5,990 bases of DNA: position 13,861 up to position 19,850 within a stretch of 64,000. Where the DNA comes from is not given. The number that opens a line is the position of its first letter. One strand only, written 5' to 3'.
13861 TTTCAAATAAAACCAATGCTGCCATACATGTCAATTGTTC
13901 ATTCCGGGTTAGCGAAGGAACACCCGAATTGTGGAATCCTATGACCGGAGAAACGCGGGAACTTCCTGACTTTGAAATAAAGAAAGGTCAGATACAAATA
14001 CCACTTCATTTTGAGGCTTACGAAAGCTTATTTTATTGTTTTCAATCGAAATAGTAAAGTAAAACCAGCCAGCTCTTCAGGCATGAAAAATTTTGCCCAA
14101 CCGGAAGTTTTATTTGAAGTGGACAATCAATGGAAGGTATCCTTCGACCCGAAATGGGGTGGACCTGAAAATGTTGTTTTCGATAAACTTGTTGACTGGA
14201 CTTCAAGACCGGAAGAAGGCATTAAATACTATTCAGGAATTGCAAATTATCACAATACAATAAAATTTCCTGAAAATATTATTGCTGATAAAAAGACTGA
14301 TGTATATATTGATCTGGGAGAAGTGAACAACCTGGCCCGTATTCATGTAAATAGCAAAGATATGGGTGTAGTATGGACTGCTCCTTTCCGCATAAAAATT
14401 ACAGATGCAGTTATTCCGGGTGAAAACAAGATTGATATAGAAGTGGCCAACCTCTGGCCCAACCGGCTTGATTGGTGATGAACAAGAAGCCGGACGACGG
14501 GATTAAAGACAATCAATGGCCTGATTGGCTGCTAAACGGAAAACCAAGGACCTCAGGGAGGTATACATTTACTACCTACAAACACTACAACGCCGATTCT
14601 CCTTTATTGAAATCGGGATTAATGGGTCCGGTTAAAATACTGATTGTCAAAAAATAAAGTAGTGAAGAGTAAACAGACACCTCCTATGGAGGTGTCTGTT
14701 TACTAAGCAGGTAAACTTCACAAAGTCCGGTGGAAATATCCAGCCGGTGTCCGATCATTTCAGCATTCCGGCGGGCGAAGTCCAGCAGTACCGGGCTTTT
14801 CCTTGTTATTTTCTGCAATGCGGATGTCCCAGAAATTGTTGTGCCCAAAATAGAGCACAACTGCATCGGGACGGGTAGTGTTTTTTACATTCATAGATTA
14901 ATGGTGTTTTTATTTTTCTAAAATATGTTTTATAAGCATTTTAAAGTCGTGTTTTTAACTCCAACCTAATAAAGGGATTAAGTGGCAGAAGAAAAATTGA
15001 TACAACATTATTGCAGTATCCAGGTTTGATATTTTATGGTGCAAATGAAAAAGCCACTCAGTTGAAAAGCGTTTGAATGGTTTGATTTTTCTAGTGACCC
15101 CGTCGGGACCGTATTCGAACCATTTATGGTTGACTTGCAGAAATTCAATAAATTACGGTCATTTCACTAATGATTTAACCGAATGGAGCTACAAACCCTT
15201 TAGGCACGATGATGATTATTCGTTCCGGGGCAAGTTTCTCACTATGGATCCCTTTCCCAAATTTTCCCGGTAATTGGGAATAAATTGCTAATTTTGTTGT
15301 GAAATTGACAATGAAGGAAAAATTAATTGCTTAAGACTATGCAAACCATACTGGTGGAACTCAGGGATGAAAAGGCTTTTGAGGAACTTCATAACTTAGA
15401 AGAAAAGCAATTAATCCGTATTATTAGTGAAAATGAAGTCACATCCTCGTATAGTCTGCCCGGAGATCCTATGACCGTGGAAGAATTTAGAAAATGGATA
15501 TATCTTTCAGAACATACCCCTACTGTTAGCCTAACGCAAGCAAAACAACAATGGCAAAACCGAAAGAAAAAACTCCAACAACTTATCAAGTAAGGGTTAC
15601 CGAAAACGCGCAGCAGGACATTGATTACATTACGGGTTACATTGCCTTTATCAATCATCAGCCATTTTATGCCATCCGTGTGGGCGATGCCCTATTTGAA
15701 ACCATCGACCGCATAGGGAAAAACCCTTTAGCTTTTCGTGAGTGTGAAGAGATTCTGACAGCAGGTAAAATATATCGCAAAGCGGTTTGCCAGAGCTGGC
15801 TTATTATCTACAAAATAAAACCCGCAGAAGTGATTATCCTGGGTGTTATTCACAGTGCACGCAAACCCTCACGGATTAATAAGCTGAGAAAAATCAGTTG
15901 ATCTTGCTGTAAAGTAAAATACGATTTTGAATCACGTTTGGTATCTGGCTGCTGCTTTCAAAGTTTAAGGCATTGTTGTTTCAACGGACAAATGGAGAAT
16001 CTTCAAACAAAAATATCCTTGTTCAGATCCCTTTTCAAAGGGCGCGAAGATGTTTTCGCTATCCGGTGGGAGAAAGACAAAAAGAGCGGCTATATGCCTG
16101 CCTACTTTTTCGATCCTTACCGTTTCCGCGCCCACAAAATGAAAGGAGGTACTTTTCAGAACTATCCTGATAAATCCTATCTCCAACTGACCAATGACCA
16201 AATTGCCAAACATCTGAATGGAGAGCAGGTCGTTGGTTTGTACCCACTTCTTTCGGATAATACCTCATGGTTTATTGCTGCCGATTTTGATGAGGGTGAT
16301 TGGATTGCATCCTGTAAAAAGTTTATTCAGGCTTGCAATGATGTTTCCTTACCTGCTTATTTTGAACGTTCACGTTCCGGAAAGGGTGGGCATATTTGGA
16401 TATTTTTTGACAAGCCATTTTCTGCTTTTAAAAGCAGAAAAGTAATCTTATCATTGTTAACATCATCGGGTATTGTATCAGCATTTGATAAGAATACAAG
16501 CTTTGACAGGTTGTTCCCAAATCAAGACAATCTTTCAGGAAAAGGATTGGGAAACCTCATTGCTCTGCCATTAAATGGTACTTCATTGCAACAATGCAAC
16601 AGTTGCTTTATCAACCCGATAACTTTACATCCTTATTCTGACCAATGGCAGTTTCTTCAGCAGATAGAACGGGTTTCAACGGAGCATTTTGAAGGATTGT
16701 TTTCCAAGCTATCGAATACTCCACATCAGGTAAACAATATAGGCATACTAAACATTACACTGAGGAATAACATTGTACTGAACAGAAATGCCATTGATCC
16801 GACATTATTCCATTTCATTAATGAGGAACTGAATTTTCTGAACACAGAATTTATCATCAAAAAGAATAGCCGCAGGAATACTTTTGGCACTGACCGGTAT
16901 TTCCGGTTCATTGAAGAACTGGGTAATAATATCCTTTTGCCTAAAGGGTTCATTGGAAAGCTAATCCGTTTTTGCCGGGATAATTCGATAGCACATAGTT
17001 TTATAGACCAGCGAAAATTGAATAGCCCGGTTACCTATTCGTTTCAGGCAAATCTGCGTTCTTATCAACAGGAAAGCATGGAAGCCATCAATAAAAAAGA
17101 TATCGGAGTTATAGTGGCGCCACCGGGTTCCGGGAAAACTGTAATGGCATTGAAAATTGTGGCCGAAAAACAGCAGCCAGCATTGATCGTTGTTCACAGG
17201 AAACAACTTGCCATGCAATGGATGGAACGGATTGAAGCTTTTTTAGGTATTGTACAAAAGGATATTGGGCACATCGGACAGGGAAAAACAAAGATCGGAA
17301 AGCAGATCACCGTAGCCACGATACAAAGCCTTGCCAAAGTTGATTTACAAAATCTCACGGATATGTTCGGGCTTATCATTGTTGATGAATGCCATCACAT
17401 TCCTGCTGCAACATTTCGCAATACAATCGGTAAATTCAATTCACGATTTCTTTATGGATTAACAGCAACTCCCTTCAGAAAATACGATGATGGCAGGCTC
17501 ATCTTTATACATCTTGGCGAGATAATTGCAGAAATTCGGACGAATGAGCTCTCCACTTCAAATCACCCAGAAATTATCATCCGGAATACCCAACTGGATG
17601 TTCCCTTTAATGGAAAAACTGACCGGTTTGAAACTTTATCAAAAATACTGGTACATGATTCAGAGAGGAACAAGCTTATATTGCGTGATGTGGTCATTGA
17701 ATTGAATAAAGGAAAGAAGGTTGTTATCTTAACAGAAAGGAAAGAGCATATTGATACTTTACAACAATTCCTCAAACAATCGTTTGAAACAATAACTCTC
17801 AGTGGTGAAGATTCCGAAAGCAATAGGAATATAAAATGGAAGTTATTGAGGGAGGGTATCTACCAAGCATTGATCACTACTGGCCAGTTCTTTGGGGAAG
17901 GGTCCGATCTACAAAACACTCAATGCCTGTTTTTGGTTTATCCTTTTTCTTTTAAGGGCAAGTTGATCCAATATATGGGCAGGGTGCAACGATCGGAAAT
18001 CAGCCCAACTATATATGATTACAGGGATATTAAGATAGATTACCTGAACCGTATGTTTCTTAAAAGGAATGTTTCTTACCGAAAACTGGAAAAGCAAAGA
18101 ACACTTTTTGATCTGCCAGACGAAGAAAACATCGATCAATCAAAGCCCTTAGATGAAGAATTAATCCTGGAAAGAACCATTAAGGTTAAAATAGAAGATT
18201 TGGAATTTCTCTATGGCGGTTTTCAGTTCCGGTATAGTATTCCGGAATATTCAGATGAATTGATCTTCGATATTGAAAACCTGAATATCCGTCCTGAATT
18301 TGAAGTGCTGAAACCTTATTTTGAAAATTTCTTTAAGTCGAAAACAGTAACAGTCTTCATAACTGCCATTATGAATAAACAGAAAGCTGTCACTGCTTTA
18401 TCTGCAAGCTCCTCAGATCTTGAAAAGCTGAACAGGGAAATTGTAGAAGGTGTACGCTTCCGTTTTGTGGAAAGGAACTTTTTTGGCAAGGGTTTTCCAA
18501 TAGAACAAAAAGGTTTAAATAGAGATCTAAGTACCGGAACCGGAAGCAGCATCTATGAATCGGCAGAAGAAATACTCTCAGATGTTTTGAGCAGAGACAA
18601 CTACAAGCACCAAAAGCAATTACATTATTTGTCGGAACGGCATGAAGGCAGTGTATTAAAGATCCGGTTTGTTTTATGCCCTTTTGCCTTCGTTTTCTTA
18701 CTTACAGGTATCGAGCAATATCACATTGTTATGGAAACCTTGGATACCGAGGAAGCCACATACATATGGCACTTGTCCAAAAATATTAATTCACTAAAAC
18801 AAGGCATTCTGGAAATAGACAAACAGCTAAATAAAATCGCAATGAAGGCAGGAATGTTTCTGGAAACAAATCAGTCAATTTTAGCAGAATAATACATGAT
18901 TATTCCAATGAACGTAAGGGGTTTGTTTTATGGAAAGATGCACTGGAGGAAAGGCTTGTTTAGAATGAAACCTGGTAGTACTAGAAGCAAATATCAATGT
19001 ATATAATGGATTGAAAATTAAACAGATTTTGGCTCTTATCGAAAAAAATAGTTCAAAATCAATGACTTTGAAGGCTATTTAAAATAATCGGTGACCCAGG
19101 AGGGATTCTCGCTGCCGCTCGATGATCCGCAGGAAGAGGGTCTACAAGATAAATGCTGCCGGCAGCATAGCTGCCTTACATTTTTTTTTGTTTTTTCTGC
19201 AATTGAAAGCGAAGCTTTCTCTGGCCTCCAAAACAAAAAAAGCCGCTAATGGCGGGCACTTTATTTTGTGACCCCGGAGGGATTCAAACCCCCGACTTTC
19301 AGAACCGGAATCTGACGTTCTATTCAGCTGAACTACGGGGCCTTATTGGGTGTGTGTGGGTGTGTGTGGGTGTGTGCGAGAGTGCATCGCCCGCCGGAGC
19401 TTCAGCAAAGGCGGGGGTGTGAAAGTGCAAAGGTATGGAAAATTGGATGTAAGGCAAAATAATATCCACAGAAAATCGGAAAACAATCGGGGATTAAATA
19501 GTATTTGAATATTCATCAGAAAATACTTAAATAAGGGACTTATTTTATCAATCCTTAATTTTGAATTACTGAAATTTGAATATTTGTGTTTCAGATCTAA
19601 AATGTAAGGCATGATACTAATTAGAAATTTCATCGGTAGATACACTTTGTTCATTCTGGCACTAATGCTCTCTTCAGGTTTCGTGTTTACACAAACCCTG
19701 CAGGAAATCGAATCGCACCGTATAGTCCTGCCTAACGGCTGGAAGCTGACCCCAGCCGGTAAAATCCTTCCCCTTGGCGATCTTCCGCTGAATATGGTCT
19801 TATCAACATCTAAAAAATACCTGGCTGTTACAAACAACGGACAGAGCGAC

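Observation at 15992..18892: AEP primase-polymerase domain fused to an SF2 (DECH) helicase plus an unassigned ~250-aa C-terminal domain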

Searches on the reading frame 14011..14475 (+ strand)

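Call 11: search_protein_families(library=pfam, proteins=[window:14011-14475:+], max_evalue=0.01)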
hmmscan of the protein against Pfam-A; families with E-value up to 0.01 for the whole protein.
window:14011-14475:+ (155 aa): 1 family
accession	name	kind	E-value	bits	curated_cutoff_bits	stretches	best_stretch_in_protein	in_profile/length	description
PF22666.2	Glyco_hydro_2_N2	-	0.0041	17.6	27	1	79-149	51-121/167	Glycosyl hydrolase 2 galactose-binding domain-like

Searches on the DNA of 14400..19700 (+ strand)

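Call 79: search_rna_families(source=window, start=14400, end=19700, threshold=evalue, max_evalue=1)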
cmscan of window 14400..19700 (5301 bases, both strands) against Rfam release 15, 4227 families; matches with E-value up to 1: 6.
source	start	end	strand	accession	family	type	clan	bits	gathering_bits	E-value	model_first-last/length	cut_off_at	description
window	19269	19342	-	RF00005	tRNA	Gene; tRNA;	CL00001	59.3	29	2.2e-11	1-71/71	no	tRNA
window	14665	14706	+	RF03751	mir-7445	Gene; miRNA;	-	28.1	79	0.071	1-60/60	no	mir-7445 microRNA precursor family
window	14666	14704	-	RF03751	mir-7445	Gene; miRNA;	-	26.5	79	0.19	1-60/60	no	mir-7445 microRNA precursor family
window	19270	19312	-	RF01684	mascRNA-menRNA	Gene;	-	22.6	42.5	0.35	1-56/56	no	MALAT1-associated small cytoplasmic RNA/MEN beta RNA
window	16170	16274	-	RF02001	group-II-D1D4-3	Intron;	CL00102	21.2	32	0.37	1-170/170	no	Group II catalytic intron D1-D4-3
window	14601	14738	+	RF00412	SNORA21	Gene; snRNA; snoRNA; HACA-box;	CL00031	20.2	80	0.87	1-136/136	no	Small nucleolar RNA SNORA21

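Call 96: search_dna_similar(query=L167:6854-9244:+, collection=ecoli_genomes, mode=near, max_rows=8)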
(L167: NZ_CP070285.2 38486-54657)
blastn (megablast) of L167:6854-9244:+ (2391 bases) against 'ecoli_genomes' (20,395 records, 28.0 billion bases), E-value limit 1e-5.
Records with a match: 522; places in all: 535; records where one place covers at least 80% of the query: 493.
Genomes with a match: 521 of 5426; with a place that covers at least 80% of the query: 492. Places per genome that has any: lowest 1, median 1, highest 2. On chromosomes: 501 places; on plasmids: 34.
Best place of each record, by identity: 90-95% 1; 80-90% 12; 60-80% 509.
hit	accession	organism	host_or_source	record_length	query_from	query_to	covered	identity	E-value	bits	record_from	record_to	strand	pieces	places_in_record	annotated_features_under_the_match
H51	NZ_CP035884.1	Escherichia coli strain LSN03-016011/A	Homo sapiens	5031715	1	2339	98%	78.8%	0e+0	1561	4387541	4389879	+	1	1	TOTE conflict system archaeo-eukaryotic primase domain-containing ...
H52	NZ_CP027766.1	Escherichia coli strain 2013C-3342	Homo sapiens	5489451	1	2328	97%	79.1%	0e+0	1591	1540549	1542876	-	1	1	TOTE conflict system archaeo-eukaryotic primase domain-containing ...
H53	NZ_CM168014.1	Escherichia coli strain PEC240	Sus scrofa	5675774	1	2328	97%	79.1%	0e+0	1591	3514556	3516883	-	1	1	TOTE conflict system archaeo-eukaryotic primase domain-containing ...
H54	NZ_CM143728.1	Escherichia coli strain CFIAFB20190157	food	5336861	1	2328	97%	79.1%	0e+0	1591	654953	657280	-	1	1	TOTE conflict system archaeo-eukaryotic primase domain-containing ...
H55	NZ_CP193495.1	Escherichia coli O103 strain ML775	Comminuted pork product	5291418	1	2328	97%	79.1%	0e+0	1591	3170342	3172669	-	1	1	TOTE conflict system archaeo-eukaryotic primase domain-containing ...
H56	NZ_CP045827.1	Escherichia coli strain AUSMDU00014361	Homo sapiens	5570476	1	2325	97%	79.2%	0e+0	1602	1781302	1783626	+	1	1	TOTE conflict system archaeo-eukaryotic primase domain-containing ...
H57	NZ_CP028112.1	Escherichia coli O103 str. RM8385 strain RM8385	Bos taurus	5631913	1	2328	97%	79.0%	0e+0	1585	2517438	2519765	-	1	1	TOTE conflict system archaeo-eukaryotic primase domain-containing ...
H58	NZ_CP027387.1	Escherichia coli strain 2014C-3057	Homo sapiens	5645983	1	2328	97%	79.0%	0e+0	1585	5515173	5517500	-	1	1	TOTE conflict system archaeo-eukaryotic primase domain-containing ...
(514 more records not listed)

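Call 99: get_annotated_region(hit=H52, flank=6000)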
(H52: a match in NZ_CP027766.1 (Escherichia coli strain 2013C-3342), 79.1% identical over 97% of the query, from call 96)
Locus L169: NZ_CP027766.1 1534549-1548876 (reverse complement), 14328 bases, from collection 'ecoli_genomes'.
description: Escherichia coli strain 2013C-3342 chromosome, complete genome
organism: Escherichia coli strain 2013C-3342 (NCBI taxid 562)
replicon: chromosome; assembly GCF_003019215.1
host: Homo sapiens; source: stool; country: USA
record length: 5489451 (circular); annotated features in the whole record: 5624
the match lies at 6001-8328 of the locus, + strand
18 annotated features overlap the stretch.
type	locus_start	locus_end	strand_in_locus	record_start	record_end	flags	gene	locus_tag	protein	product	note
CDS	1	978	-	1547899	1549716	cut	-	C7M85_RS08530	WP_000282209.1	hypothetical protein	-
CDS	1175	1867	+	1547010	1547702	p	-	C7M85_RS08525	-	IS1 family transposase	frameshifted; internal stop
CDS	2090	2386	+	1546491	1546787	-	-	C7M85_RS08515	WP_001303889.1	helix-turn-helix transcriptional regulator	-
CDS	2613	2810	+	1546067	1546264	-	-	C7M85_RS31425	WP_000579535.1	DUF3987 domain-containing protein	-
CDS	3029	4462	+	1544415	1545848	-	-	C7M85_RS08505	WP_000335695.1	YfjI family protein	-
CDS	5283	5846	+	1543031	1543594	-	-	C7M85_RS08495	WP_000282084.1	inovirus-type Gp2 protein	-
CDS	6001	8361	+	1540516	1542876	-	-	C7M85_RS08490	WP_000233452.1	TOTE conflict system archaeo-eukaryotic primase domain-containing protein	-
CDS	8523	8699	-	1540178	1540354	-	-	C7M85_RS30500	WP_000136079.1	hypothetical protein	-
CDS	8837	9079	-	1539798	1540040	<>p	-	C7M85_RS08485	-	IS30 family transposase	incomplete; partial in the middle of a contig; missing N-terminus and C-terminus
CDS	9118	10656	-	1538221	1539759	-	-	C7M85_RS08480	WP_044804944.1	IS66-like element ISEc8 family transposase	-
CDS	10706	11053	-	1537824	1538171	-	tnpB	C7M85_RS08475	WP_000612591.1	IS66 family insertion sequence element accessory protein TnpB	TnpB, as the term is used for proteins encoded by IS66 family insertion elements, is considered an accessory protein, ...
CDS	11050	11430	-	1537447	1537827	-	tnpA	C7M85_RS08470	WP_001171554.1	IS66-like element accessory protein TnpA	-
CDS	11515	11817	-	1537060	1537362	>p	-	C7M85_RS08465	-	helix-turn-helix domain-containing protein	incomplete; partial in the middle of a contig; missing C-terminus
CDS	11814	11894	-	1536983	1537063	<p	-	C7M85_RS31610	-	hypothetical protein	incomplete; partial in the middle of a contig; missing N-terminus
CDS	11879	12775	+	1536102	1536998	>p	-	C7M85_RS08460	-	IS3-like element IS600 family transposase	incomplete; partial in the middle of a contig; missing N-terminus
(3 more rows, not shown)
